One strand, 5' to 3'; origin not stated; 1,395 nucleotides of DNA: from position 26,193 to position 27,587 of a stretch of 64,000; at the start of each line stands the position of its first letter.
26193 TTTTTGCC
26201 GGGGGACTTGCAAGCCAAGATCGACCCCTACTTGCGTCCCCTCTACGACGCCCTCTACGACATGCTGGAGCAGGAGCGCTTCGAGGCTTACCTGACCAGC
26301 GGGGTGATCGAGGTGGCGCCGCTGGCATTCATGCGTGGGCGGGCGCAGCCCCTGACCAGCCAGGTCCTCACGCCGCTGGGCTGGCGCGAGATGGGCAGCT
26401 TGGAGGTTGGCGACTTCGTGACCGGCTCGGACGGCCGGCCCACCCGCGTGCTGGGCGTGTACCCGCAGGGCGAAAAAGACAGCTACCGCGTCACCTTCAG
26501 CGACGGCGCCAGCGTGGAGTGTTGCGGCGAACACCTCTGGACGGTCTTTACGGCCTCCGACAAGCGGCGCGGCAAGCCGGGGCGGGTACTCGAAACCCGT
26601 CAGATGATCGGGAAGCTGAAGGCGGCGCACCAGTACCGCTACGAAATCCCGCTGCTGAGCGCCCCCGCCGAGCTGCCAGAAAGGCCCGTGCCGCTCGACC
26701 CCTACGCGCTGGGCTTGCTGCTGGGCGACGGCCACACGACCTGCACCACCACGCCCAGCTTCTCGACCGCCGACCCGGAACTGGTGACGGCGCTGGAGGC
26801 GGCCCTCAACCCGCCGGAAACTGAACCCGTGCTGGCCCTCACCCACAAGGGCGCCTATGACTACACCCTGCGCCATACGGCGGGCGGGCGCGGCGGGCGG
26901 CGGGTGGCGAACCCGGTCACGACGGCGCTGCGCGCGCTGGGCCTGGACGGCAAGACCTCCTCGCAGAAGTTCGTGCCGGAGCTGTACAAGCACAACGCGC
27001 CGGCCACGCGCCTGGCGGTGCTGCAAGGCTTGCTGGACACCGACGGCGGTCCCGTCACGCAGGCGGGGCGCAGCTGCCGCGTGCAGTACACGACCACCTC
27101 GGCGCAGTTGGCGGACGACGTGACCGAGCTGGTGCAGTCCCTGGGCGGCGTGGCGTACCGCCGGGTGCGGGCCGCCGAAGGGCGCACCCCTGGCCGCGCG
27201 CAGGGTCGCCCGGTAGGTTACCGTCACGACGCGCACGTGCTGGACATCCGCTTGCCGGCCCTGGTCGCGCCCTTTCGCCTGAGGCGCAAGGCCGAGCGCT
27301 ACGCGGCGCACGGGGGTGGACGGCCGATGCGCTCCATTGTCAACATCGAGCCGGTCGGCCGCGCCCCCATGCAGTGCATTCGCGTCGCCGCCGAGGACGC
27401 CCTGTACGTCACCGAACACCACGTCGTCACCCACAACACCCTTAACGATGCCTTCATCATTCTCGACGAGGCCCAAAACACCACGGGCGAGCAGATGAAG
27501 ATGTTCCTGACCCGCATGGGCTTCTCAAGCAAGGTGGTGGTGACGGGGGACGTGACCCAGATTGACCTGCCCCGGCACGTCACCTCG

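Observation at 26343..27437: PhoH ATPase gene split by a class-3-like (Trp/Cys/Thr) intein carrying a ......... homing endonuclease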

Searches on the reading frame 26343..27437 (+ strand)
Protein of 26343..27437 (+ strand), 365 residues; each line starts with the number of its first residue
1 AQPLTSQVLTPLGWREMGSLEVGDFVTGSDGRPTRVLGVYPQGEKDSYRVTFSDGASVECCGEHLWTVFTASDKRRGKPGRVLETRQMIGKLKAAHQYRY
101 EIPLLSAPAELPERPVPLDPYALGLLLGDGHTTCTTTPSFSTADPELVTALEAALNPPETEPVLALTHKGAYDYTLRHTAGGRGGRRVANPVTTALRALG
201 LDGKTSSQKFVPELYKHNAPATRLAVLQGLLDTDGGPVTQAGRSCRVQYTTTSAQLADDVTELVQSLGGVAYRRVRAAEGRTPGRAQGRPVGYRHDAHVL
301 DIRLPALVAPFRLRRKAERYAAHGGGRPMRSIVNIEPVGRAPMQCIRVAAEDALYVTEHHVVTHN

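Call 4: search_protein_families(library=pfam, proteins=[window:26343-27437:+], max_evalue=1)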
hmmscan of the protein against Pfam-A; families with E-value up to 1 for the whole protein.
window:26343-27437:+ (365 aa): 3 families
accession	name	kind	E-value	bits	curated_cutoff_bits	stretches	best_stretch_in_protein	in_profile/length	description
PF14528.11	LAGLIDADG_3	-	1.6e-09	38.3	22.5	1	223-279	3-58/82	LAGLIDADG-like domain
PF03145.22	Sina_TRAF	-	0.039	14.9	24.8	1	59-104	2-46/97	Sina, TRAF-like domain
PF05203.21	Hom_end_hint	-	0.075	13.4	32.1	1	19-54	20-54/228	Hom_end-associated Hint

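Call 5: search_protein_families(library=ncbifam, proteins=[window:26343-27437:+], max_evalue=1)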
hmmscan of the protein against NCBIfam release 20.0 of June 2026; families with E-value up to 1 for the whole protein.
window:26343-27437:+ (365 aa): 4 families
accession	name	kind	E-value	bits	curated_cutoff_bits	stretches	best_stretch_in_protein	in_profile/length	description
NF005852.0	PRK07773.1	equivalog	1.8e-12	46.4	780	1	35-272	441-663/886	replicative DNA helicase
NF038098.1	GyrA_w_intein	exception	4.1e-08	31.6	1850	1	200-281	313-393/1232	intein-containing DNA gyrase subunit A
NF007072.0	PRK09519.1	equivalog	0.00012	20.6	1024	1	190-294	427-533/790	intein-containing recombinase RecA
NF045703.1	rSAM_Tes_intein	exception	0.0079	14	1700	1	206-271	446-510/1040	tetraether lipid synthase Tes, intein-containing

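Call 6: search_solved_structures(query=window:26343-27437:+, max_evalue=1, show_alignments=3)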
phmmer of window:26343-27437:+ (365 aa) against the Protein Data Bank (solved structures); distinct sequences matched with E-value up to 1: 10.
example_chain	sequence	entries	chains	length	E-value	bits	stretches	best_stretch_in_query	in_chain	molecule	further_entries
6riz_A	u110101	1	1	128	7.1e-13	51.7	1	3-89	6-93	gp41-1 intein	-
6qaz_A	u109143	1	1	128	4e-11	46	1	3-89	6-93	cyanophage-like gp41-1 intein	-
6rix_A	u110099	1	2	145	9.5e-09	38.2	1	6-68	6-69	Replicative DNA helicase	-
6riy_A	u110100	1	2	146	1.4e-08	37.6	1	6-68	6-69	Replicative DNA helicase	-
6bs8_A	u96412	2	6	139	7.5e-08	35.2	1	4-67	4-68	Replicative DNA helicase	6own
1um2_A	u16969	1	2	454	4.6e-06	29.3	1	120-272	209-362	ENDONUCLEASE PI-SCEI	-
1dfa_A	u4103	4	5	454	4.6e-06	29.3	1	120-272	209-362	PI-SCEI ENDONUCLEASE | ENDONUCLEASE PI-SCEI | PI-SCEI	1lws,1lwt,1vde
1ef0_A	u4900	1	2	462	4.9e-06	29.2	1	120-272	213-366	PI-SCEI ENDONUCLEASE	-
1jva_A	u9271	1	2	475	5.4e-06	29.1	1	120-272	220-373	VMA1-DERIVED HOMING ENDONUCLEASE X10SSS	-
9cop_A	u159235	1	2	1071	5e-05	25.9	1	120-272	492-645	V-type proton ATPase catalytic subunit A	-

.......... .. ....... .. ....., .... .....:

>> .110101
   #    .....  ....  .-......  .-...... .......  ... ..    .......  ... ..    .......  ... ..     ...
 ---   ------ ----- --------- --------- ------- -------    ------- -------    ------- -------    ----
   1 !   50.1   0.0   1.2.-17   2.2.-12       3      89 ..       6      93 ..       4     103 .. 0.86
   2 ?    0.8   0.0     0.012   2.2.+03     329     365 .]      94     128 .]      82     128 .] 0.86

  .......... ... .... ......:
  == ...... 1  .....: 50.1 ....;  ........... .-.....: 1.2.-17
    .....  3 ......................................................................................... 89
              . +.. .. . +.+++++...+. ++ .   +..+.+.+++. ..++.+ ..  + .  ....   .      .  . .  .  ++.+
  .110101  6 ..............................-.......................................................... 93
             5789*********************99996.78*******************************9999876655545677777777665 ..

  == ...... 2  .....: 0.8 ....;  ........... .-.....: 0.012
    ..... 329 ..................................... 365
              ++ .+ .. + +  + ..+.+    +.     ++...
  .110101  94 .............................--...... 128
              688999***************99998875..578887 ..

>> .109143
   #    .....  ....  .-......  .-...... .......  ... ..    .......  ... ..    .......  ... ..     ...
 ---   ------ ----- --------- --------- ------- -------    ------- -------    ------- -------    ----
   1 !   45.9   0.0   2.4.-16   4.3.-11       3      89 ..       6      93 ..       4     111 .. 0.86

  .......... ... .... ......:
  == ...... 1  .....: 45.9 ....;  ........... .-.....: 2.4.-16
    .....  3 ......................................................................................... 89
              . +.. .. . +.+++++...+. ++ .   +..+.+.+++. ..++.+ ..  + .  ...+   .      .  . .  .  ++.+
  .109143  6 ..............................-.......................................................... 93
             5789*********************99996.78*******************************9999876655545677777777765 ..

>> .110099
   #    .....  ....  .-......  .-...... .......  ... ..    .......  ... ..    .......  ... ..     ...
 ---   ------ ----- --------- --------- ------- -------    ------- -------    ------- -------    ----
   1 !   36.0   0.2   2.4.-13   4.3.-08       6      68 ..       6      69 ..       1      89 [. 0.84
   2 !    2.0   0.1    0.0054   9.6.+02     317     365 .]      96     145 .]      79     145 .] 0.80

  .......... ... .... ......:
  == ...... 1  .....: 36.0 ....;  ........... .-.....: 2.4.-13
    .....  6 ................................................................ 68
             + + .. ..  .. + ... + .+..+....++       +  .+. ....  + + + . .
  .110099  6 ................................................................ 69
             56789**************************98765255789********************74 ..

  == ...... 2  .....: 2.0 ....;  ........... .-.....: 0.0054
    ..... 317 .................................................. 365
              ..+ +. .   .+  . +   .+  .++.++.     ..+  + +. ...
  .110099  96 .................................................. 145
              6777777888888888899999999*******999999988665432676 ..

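Call 7: find_homologous_proteins(query=window:26343-27437:+, max_evalue=0.001)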
Query window:26343-27437:+ (365 aa): 1599 proteins with E <= 0.001 among 8000 candidates; the best 120 are listed.
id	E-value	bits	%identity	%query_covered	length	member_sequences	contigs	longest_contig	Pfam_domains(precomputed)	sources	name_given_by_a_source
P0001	7.1e-186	636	79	100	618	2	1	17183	PF14528.12,PF02562.23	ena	-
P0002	1.2e-171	589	85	85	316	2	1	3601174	PF14528.12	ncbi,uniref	ncbi:LAGLIDADG family homing endonuclease [Deinococcus multiflagellatus]|uniref:LAGLIDADG family hom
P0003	2.2e-147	509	66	100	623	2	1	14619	PF13604.13,PF13245.13,PF14528.12,PF02562.23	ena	-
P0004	8.3e-147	507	64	100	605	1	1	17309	PF13604.13,PF13245.13,PF14528.12,PF02562.23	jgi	jgi:phosphate starvation-inducible protein PhoH and related proteins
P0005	1.6e-146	506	66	100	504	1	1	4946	PF14528.12,PF02562.23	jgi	jgi:phosphate starvation-inducible PhoH-like protein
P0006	3.8e-146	505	67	100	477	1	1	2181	PF14528.12,PF02562.23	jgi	jgi:phosphate starvation-inducible PhoH-like protein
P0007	2.2e-145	503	66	100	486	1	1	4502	PF14528.12,PF02562.23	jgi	jgi:phosphate starvation-inducible PhoH-like protein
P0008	2.9e-145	502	64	100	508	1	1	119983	PF14528.12,PF02562.23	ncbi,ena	-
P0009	4.6e-145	501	67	100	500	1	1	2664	PF14528.12,PF02562.23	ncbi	ncbi:MAG: PhoH family protein, partial [Planctomycetaceae bacterium]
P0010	4.9e-145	501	63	100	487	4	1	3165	PF14528.12,PF02562.23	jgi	jgi:phosphate starvation-inducible PhoH-like protein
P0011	1.7e-144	500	66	100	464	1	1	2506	PF14528.12,PF02562.23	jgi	jgi:phosphate starvation-inducible PhoH-like protein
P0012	2.6e-144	499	65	100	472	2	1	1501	PF14528.12,PF02562.23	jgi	jgi:phosphate starvation-inducible PhoH-like protein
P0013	3.5e-144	499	67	100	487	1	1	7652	PF14528.12,PF02562.23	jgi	jgi:phosphate starvation-inducible PhoH-like protein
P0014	1.2e-143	497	64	100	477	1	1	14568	PF14528.12,PF02562.23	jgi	jgi:phosphate starvation-inducible PhoH-like protein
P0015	1.3e-143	497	65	100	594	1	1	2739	PF01695.24,PF13604.13,PF13245.13,PF14528.12,PF02562.23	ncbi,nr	ncbi:MAG TPA: PhoH family protein, partial [Gaiellaceae bacterium]|nr:PhoH family protein [Gaiellace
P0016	1.6e-143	496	64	100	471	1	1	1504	PF14528.12,PF02562.23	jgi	jgi:phosphate starvation-inducible PhoH-like protein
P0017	1.9e-143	496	65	100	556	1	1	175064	PF13604.13,PF13245.13,PF14528.12,PF02562.23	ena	-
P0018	3.0e-143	496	64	100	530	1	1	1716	PF14528.12,PF02562.23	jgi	jgi:phosphate starvation-inducible protein PhoH and related proteins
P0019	9.5e-143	494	65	100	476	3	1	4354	PF14528.12,PF02562.23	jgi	jgi:phosphate starvation-inducible PhoH-like protein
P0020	1.1e-142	494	65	100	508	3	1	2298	PF14528.12,PF02562.23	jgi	jgi:phosphate starvation-inducible PhoH-like protein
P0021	2.5e-141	489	65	100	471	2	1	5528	PF14528.12,PF02562.23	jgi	jgi:phosphate starvation-inducible PhoH-like protein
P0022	2.5e-141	489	65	100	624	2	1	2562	PF13604.13,PF13245.13,PF14528.12,PF02562.23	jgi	jgi:phosphate starvation-inducible PhoH-like protein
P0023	3.6e-141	489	62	100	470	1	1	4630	PF14528.12,PF02562.23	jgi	jgi:phosphate starvation-inducible PhoH-like protein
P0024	1.1e-140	487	64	100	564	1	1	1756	PF13604.13,PF14528.12,PF02562.23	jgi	jgi:phosphate starvation-inducible PhoH-like protein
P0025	4.3e-140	485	63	100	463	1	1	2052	PF14528.12,PF02562.23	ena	-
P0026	5.2e-140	485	63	100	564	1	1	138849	PF14528.12,PF02562.23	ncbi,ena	-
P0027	1.5e-139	483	63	100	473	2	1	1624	PF14528.12,PF02562.23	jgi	jgi:phosphate starvation-inducible PhoH-like protein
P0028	2.3e-139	483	63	100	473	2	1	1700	PF14528.12,PF02562.23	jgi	jgi:phosphate starvation-inducible PhoH-like protein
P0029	5.9e-139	481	63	100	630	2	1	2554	PF13245.13,PF14528.12,PF02562.23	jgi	jgi:phosphate starvation-inducible PhoH-like protein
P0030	8.6e-139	481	65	100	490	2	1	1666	PF14528.12,PF02562.23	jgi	jgi:phosphate starvation-inducible PhoH-like protein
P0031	1.3e-138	480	64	100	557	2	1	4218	PF14528.12,PF02562.23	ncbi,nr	ncbi:MAG: PhoH family protein, partial [Actinomycetota bacterium]|nr:PhoH family protein [Actinomyce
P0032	1.9e-138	480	63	100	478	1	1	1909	PF14528.12,PF02562.23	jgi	jgi:phosphate starvation-inducible PhoH-like protein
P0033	2.1e-138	480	61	100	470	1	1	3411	PF14528.12,PF02562.23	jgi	jgi:phosphate starvation-inducible PhoH-like protein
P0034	4.6e-138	478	62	100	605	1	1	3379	PF14528.12,PF02562.23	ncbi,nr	ncbi:MAG: PhoH family protein, partial [Chloroflexota bacterium]|nr:PhoH family protein [Chloroflexo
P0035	4.9e-138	478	64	100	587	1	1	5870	PF13604.13,PF13245.13,PF14528.12,PF02562.23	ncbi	ncbi:MAG: PhoH family protein, partial [Actinomycetota bacterium]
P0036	5.1e-138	478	63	100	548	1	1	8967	PF14528.12,PF02562.23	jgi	jgi:phosphate starvation-inducible PhoH-like protein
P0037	1.3e-137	477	63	100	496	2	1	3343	PF14528.12,PF02562.23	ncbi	ncbi:MAG: PhoH family protein, partial [Solirubrobacteraceae bacterium]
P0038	1.4e-137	477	66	94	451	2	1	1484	PF14528.12,PF02562.23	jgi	jgi:phosphate starvation-inducible PhoH-like protein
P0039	1.9e-137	476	64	100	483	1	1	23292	PF14528.12,PF02562.23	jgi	jgi:phosphate starvation-inducible PhoH-like protein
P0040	1.9e-137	476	63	100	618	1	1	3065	PF13604.13,PF14528.12,PF02562.23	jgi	jgi:phosphate starvation-inducible PhoH-like protein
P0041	2.1e-137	476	64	98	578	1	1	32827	PF14528.12,PF02562.23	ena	-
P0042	2.4e-137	476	63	100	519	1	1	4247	PF14528.12,PF02562.23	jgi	jgi:phosphate starvation-inducible PhoH-like protein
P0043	4.5e-137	475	63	100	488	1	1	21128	PF14528.12,PF02562.23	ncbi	-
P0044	4.7e-137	475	63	100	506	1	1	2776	PF14528.12,PF02562.23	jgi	jgi:phosphate starvation-inducible PhoH-like protein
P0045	5.0e-137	475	62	100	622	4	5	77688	PF13604.13,PF13245.13,PF14528.12,PF02562.23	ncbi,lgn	-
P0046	5.4e-137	475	63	100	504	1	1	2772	PF14528.12,PF02562.23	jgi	jgi:phosphate starvation-inducible PhoH-like protein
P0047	7.4e-137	474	61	100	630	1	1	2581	PF01695.24,PF13604.13,PF14528.12,PF02562.23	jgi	jgi:phosphate starvation-inducible PhoH-like protein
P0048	7.5e-137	474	62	100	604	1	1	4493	PF13245.13,PF14528.12,PF02562.23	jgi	jgi:phosphate starvation-inducible PhoH-like protein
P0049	1.1e-136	474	62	100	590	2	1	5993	PF14528.12,PF02562.23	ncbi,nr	ncbi:MAG TPA: PhoH family protein, partial [Solirubrobacterales bacterium]|nr:PhoH family protein [S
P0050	1.1e-136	474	62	100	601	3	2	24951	PF13604.13,PF13245.13,PF14528.12,PF02562.23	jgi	jgi:phosphate starvation-inducible protein PhoH and related proteins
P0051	1.2e-136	474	64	100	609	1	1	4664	PF13604.13,PF13245.13,PF14528.12,PF02562.23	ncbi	ncbi:MAG TPA: PhoH family protein, partial [Candidatus Limnocylindria bacterium]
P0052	1.4e-136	474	62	100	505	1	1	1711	PF14528.12,PF02562.23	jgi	jgi:phosphate starvation-inducible protein PhoH and related proteins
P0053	1.6e-136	473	64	100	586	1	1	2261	PF13604.13,PF13245.13,PF14528.12,PF02562.23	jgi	jgi:phosphate starvation-inducible PhoH-like protein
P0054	2.2e-136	473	63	100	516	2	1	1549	PF14528.12,PF02562.23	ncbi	ncbi:MAG TPA: PhoH family protein, partial [Thermoleophilaceae bacterium]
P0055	2.3e-136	473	62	100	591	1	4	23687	PF13604.13,PF13245.13,PF14528.12,PF02562.23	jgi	jgi:phosphate starvation-inducible PhoH-like protein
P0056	2.9e-136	473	63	100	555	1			PF14528.12,PF02562.23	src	-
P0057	3.0e-136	473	63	100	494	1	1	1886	PF14528.12,PF02562.23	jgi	jgi:phosphate starvation-inducible PhoH-like protein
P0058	3.2e-136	472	64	98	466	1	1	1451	PF14528.12,PF02562.23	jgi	jgi:phosphate starvation-inducible PhoH-like protein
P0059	3.3e-136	472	62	100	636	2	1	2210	PF13245.13,PF14528.12,PF02562.23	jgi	jgi:phosphate starvation-inducible PhoH-like protein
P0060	4.1e-136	472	62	100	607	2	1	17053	PF13604.13,PF14528.12,PF02562.23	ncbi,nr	ncbi:MAG TPA: PhoH family protein, partial [Pyrinomonadaceae bacterium]|nr:PhoH family protein [Pyri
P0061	4.7e-136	472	62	100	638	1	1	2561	PF13604.13,PF14528.12,PF02562.23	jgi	jgi:phosphate starvation-inducible PhoH-like protein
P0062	4.8e-136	472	64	100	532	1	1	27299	PF14528.12,PF02562.23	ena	-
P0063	5.5e-136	472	63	100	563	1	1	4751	PF14528.12,PF02562.23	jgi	jgi:phosphate starvation-inducible PhoH-like protein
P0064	6.1e-136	471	64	100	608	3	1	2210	PF13604.13,PF13245.13,PF14528.12,PF02562.23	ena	-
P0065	6.5e-136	471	63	100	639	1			PF14528.12,PF02562.23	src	-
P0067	9.3e-136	471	62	100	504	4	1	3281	PF14528.12,PF02562.23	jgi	jgi:phosphate starvation-inducible protein PhoH and related proteins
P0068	9.3e-136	471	62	100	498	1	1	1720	PF14528.12,PF02562.23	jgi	jgi:phosphate starvation-inducible PhoH-like protein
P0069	1.1e-135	471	63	100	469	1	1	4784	PF14528.12,PF02562.23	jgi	jgi:phosphate starvation-inducible PhoH-like protein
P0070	1.1e-135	471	62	99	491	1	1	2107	PF14528.12,PF02562.23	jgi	-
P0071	1.2e-135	471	62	100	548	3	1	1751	PF14528.12,PF02562.23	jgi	jgi:phosphate starvation-inducible PhoH-like protein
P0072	2.0e-135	470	62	100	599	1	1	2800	PF13604.13,PF13245.13,PF14528.12,PF02562.23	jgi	jgi:phosphate starvation-inducible protein PhoH and related proteins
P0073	2.4e-135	470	62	100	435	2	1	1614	PF14528.12,PF02562.23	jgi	jgi:phosphate starvation-inducible protein PhoH and related proteins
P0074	2.9e-135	469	62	100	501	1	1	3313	PF14528.12,PF02562.23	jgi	jgi:phosphate starvation-inducible PhoH-like protein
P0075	5.0e-135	468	62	100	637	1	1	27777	PF13604.13,PF13245.13,PF14528.12,PF02562.23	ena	-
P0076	5.1e-135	468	62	100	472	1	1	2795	PF14528.12,PF02562.23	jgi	jgi:phosphate starvation-inducible PhoH-like protein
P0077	5.2e-135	468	63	100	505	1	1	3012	PF14528.12,PF02562.23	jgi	jgi:phosphate starvation-inducible PhoH-like protein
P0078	6.3e-135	468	63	100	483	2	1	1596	PF14528.12,PF02562.23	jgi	jgi:phosphate starvation-inducible protein PhoH and related proteins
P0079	6.9e-135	468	62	100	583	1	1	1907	PF01695.24,PF13604.13,PF13245.13,PF14528.12,PF02562.23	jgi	jgi:phosphate starvation-inducible PhoH-like protein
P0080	8.6e-135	468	62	100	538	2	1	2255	PF14528.12,PF02562.23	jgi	jgi:phosphate starvation-inducible PhoH-like protein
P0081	9.0e-135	468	64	95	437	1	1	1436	PF14528.12,PF02562.23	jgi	jgi:phosphate starvation-inducible protein PhoH and related proteins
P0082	9.0e-135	468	63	100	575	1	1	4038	PF13604.13,PF14528.12,PF02562.23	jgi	jgi:phosphate starvation-inducible protein PhoH and related proteins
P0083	9.4e-135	468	62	100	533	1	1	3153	PF14528.12,PF02562.23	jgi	-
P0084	1.2e-134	467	62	100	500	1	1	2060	PF14528.12,PF02562.23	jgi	jgi:phosphate starvation-inducible PhoH-like protein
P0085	1.3e-134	467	60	100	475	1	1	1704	PF14528.12,PF02562.23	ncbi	ncbi:MAG: PhoH family protein, partial [Pyrinomonadaceae bacterium]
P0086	1.3e-134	467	61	100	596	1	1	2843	PF14528.12,PF02562.23,PF14890.12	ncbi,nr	ncbi:MAG TPA: PhoH family protein, partial [Blastocatellia bacterium]|nr:PhoH family protein [Blasto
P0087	1.7e-134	467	63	100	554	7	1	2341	PF14528.12,PF02562.23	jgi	jgi:phosphate starvation-inducible PhoH-like protein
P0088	2.0e-134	466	62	100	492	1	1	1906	PF14528.12,PF02562.23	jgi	jgi:phosphate starvation-inducible protein PhoH and related proteins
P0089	2.2e-134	466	61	100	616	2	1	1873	PF13604.13,PF13245.13,PF14528.12,PF02562.23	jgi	-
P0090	2.6e-134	466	64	98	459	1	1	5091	PF14528.12,PF02562.23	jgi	jgi:phosphate starvation-inducible protein PhoH and related proteins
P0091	2.9e-134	466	62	100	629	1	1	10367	PF13604.13,PF13245.13,PF14528.12,PF02562.23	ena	-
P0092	4.0e-134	466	63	100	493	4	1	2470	PF14528.12,PF02562.23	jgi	jgi:phosphate starvation-inducible protein PhoH and related proteins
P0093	4.3e-134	465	61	100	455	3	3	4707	PF14528.12,PF02562.23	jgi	jgi:phosphate starvation-inducible PhoH-like protein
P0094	4.4e-134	465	62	100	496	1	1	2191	PF14528.12,PF02562.23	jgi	jgi:phosphate starvation-inducible PhoH-like protein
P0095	4.5e-134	465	63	100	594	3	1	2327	PF13604.13,PF14528.12,PF02562.23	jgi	jgi:phosphate starvation-inducible PhoH-like protein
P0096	4.7e-134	465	60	100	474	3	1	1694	PF14528.12,PF02562.23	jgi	jgi:phosphate starvation-inducible PhoH-like protein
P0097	4.8e-134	465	60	100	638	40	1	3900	PF01695.24,PF13245.13,PF14528.12,PF02562.23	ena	-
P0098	5.1e-134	465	62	100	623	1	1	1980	PF13604.13,PF13245.13,PF14528.12,PF02562.23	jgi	jgi:phosphate starvation-inducible PhoH-like protein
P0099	5.6e-134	465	60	100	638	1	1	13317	PF01695.24,PF13245.13,PF14528.12,PF02562.23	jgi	jgi:phosphate starvation-inducible PhoH-like protein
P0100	6.7e-134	465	62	100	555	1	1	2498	PF14528.12,PF02562.23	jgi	jgi:phosphate starvation-inducible PhoH-like protein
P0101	6.8e-134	465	62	100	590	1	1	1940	PF13604.13,PF13245.13,PF14528.12,PF02562.23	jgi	jgi:phosphate starvation-inducible PhoH-like protein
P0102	7.8e-134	465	62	100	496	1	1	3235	PF14528.12,PF02562.23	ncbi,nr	ncbi:MAG: phosphate starvation-inducible protein PhoH [Frankiaceae bacterium]|nr:phosphate starvatio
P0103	8.3e-134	464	62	100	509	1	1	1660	PF14528.12,PF02562.23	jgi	jgi:phosphate starvation-inducible protein PhoH and related proteins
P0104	1.2e-133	464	63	100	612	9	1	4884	PF13604.13,PF14528.12,PF02562.23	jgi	jgi:phosphate starvation-inducible PhoH-like protein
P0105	1.2e-133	464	62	100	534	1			PF14528.12,PF02562.23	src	-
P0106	1.4e-133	464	61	100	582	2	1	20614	PF01695.24,PF14528.12,PF02562.23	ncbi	ncbi:MAG: PhoH family protein, partial [Actinomycetota bacterium]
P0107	1.5e-133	464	61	100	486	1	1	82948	PF14528.12,PF02562.23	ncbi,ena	-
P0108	1.7e-133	463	62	100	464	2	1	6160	PF14528.12,PF02562.23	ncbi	-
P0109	4.4e-133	462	60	100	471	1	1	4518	PF14528.12,PF02562.23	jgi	jgi:phosphate starvation-inducible PhoH-like protein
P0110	6.7e-133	461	62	100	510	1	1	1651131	PF14528.12,PF02562.23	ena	-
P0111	1.0e-132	461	62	96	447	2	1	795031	PF14528.12,PF02562.23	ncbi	-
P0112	1.3e-132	461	62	100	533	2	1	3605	PF14528.12,PF02562.23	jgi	jgi:phosphate starvation-inducible PhoH-like protein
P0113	1.4e-132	460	63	100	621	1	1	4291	PF13604.13,PF13245.13,PF14528.12,PF02562.23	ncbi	ncbi:MAG: PhoH family protein, partial [Kineosporiaceae bacterium]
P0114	1.5e-132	460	60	100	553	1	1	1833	PF14528.12,PF02562.23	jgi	jgi:phosphate starvation-inducible protein PhoH and related proteins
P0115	1.5e-132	460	61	100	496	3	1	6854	PF14528.12,PF02562.23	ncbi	ncbi:MAG: PhoH family protein, partial [Pyrinomonadaceae bacterium]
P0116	1.8e-132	460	61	100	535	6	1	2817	PF14528.12,PF02562.23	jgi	jgi:phosphate starvation-inducible protein PhoH and related proteins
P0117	1.9e-132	460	62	100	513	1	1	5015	PF14528.12,PF02562.23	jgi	jgi:phosphate starvation-inducible PhoH-like protein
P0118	1.9e-132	460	60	100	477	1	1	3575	PF14528.12,PF02562.23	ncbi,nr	ncbi:MAG TPA: PhoH family protein, partial [Actinomycetota bacterium]|nr:PhoH family protein [Actino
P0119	2.0e-132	460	60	100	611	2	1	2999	PF13604.13,PF13245.13,PF14528.12,PF02562.23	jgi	jgi:phosphate starvation-inducible protein PhoH and related proteins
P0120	2.1e-132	460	62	100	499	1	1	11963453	PF14528.12,PF02562.23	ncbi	ncbi:hypothetical protein GCM10029964_020970 [Kibdelosporangium lantanae]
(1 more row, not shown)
